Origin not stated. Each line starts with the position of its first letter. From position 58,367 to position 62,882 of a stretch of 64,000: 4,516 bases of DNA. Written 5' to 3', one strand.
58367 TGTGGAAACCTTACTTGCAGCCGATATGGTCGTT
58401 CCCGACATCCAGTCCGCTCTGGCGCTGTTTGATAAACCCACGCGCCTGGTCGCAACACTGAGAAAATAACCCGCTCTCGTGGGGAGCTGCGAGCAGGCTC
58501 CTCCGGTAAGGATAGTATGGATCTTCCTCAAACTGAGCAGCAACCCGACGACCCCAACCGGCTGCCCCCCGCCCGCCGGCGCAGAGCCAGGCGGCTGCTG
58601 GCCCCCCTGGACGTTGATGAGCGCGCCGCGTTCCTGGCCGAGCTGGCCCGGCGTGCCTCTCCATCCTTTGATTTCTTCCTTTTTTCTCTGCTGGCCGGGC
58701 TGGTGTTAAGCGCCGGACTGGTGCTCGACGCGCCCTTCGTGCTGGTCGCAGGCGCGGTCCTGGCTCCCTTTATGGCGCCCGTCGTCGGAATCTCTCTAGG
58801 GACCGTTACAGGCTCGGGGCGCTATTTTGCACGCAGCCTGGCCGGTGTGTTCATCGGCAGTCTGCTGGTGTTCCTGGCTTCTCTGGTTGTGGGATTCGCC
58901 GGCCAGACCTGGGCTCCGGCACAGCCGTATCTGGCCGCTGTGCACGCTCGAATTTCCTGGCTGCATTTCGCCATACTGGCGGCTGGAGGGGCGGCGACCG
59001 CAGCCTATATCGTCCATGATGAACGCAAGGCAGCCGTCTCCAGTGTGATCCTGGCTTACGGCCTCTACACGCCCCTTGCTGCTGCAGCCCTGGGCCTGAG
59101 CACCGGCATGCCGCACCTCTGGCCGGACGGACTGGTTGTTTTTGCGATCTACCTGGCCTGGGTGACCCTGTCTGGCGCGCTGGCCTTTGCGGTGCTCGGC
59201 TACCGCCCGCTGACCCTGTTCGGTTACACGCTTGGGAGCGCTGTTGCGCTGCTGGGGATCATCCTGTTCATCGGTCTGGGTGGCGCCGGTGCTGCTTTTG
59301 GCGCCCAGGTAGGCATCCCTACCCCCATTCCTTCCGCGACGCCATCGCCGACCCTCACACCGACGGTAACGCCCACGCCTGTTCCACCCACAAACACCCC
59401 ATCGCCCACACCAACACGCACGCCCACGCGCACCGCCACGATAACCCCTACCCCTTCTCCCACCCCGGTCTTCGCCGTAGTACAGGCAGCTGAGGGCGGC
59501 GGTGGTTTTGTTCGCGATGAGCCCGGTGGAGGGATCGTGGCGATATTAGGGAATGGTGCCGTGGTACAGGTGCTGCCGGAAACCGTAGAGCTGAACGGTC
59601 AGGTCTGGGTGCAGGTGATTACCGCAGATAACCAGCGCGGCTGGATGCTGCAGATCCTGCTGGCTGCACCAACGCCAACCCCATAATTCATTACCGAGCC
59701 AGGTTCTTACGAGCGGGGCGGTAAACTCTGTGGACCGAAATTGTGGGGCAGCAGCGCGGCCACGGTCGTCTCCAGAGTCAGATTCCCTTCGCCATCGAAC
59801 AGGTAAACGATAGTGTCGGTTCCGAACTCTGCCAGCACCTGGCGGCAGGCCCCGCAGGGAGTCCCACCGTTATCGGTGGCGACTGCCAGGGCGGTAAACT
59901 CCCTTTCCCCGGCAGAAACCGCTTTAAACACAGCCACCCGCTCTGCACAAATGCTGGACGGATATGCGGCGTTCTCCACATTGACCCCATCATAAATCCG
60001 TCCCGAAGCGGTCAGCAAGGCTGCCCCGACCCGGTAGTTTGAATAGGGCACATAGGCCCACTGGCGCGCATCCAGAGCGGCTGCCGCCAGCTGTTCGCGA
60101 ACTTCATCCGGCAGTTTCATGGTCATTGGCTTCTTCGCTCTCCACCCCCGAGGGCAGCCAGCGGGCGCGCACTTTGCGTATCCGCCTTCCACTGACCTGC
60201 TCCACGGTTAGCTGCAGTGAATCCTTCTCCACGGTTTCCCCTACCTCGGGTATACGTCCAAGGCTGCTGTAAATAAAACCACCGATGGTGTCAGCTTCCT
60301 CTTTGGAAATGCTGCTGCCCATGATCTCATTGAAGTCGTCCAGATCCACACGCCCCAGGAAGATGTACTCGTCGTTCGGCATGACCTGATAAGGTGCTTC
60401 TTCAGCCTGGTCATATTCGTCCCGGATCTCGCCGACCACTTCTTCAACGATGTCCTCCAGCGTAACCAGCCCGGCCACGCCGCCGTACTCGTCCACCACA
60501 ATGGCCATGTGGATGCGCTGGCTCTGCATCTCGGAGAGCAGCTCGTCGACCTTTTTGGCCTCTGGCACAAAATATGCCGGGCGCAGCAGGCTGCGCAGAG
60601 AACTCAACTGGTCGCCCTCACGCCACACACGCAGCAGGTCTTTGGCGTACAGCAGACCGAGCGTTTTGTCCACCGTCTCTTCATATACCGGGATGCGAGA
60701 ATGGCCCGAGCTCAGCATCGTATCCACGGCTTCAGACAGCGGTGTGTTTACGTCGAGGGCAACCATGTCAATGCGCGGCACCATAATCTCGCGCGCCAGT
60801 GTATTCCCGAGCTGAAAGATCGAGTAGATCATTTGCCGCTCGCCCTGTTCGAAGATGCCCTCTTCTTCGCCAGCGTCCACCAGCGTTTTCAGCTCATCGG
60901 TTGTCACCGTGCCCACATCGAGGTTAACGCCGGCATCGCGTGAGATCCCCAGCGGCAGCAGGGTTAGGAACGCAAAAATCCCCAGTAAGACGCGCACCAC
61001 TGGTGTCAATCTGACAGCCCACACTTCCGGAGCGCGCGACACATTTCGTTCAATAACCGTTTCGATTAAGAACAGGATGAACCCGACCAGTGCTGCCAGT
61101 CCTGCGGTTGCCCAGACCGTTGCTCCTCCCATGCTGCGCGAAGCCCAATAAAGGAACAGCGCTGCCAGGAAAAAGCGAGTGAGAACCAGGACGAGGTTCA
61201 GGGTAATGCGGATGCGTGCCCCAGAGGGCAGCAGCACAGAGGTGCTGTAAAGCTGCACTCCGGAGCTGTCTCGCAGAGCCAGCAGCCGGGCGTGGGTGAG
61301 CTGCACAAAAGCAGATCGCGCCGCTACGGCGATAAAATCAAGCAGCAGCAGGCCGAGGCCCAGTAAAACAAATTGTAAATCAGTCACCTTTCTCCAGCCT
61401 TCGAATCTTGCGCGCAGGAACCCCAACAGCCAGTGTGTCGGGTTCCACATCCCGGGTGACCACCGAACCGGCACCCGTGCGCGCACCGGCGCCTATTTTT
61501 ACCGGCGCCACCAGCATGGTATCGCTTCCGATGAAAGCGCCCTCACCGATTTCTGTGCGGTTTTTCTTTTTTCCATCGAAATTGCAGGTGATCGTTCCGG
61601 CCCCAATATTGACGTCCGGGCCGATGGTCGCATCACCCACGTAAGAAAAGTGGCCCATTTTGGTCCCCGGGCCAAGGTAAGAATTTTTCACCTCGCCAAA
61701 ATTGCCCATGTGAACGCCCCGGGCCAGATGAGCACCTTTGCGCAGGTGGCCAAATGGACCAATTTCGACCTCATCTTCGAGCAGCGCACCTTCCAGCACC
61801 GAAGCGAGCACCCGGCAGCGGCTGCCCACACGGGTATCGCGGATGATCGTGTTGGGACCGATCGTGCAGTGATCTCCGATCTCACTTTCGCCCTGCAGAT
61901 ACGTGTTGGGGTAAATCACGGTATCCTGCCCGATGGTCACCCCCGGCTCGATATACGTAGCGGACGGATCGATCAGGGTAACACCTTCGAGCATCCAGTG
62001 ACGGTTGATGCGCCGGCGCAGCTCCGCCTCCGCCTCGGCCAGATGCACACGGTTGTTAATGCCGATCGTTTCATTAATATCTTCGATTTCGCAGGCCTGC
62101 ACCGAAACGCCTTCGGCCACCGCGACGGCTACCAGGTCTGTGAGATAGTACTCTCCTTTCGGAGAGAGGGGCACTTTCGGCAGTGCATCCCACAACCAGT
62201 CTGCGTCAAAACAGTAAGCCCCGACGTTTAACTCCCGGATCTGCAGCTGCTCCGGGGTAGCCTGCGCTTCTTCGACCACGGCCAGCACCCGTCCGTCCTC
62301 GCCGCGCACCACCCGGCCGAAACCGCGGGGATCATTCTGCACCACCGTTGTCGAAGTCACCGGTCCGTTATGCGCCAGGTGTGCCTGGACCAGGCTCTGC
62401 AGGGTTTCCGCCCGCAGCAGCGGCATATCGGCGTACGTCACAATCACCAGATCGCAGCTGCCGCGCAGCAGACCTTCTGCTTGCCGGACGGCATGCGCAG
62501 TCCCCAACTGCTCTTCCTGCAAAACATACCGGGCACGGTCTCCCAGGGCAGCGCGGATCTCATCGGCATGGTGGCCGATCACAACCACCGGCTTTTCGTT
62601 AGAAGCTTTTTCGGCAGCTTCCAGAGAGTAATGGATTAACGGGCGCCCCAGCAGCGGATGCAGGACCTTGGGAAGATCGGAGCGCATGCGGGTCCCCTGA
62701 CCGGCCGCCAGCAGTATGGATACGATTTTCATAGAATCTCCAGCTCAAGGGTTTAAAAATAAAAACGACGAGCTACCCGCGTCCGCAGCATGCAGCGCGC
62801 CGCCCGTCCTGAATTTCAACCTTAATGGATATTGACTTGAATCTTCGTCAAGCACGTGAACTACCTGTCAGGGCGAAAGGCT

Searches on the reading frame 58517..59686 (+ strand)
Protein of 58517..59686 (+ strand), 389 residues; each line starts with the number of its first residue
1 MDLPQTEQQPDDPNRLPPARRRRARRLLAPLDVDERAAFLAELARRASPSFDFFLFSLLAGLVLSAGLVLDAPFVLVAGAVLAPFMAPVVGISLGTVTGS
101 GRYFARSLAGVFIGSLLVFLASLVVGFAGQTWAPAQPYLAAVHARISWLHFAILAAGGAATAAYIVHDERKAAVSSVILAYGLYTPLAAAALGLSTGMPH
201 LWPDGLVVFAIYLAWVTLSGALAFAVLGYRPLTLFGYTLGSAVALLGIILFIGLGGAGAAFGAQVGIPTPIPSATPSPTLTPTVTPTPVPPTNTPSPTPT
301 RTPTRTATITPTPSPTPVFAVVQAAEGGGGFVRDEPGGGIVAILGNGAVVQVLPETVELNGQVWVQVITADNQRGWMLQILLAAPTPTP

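Call 37: search_protein_families(library=pfam, proteins=[window:58517-59686:+], max_evalue=0.0001)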
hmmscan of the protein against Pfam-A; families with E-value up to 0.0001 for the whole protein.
window:58517-59686:+ (389 aa): 2 families
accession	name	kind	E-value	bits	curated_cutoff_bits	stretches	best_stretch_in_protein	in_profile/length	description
PF04087.19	DUF389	-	7.4e-11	42.7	23.9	1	81-216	2-135/137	Domain of unknown function (DUF389)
PF08239.17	SH3_3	-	6.3e-05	23.5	27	0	329-377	2-48/54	Bacterial SH3 domain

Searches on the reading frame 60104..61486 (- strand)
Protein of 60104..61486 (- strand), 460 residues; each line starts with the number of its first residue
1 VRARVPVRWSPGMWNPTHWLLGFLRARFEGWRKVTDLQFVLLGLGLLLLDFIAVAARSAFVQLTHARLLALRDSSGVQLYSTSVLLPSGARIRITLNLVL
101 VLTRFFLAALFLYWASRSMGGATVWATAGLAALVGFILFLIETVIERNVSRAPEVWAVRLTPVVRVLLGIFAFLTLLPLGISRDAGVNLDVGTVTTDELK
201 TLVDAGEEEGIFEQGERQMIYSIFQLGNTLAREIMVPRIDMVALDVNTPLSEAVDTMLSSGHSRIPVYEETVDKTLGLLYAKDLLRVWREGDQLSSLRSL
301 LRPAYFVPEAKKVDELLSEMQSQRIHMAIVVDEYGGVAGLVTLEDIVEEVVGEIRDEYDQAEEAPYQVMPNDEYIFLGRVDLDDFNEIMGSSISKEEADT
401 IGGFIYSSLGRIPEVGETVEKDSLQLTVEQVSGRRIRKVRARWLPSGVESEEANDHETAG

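Call 37: search_protein_families(library=pfam, proteins=[window:60104-61486:-], max_evalue=0.0001)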
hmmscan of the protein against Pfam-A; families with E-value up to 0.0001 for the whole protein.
window:60104-61486:- (460 aa): 3 families
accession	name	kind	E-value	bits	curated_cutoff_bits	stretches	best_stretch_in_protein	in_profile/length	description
PF03471.22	CorC_HlyC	-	8.3e-22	77.4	27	1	370-443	4-79/81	Transporter associated domain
PF00571.33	CBS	-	5.3e-18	65.5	24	2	232-287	2-54/57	CBS domain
PF01595.25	CNNM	-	1.5e-07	31.7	28.4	1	44-216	4-181/181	Cyclin M transmembrane N-terminal domain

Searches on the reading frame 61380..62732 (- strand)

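Call 37: search_protein_families(library=pfam, proteins=[window:61380-62732:-], max_evalue=0.0001)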
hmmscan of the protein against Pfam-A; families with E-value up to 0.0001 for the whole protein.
window:61380-62732:- (450 aa): 7 families
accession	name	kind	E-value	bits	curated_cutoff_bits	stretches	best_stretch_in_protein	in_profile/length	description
PF00132.30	Hexapep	-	3.4e-26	90.2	27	2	264-298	1-35/36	Bacterial transferase hexapeptide (six repeats)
PF12804.13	NTP_transf_3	-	2.3e-18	67.3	27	1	6-126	2-119/160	MobA-like NTP transferase domain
PF00483.29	NTP_transferase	-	2.6e-18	66.9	21.2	1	5-213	2-218/245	Nucleotidyl transferase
PF25084.1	LbH_EIF2B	-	1.9e-12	47.6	54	1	258-344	15-101/105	EIF2B subunit epsilon LbH domain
PF01128.25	IspD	-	7.7e-11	42.6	27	1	4-132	2-131/221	2-C-methyl-D-erythritol 4-phosphate cytidylyltransferase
PF14602.12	Hexapep_2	-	5e-10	39.4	27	0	394-427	3-34/34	Hexapeptide repeat of succinyl-transferase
PF02348.25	CTP_transf_3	-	8.1e-07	29.5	22.6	1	22-131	16-127/217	Cytidylyltransferase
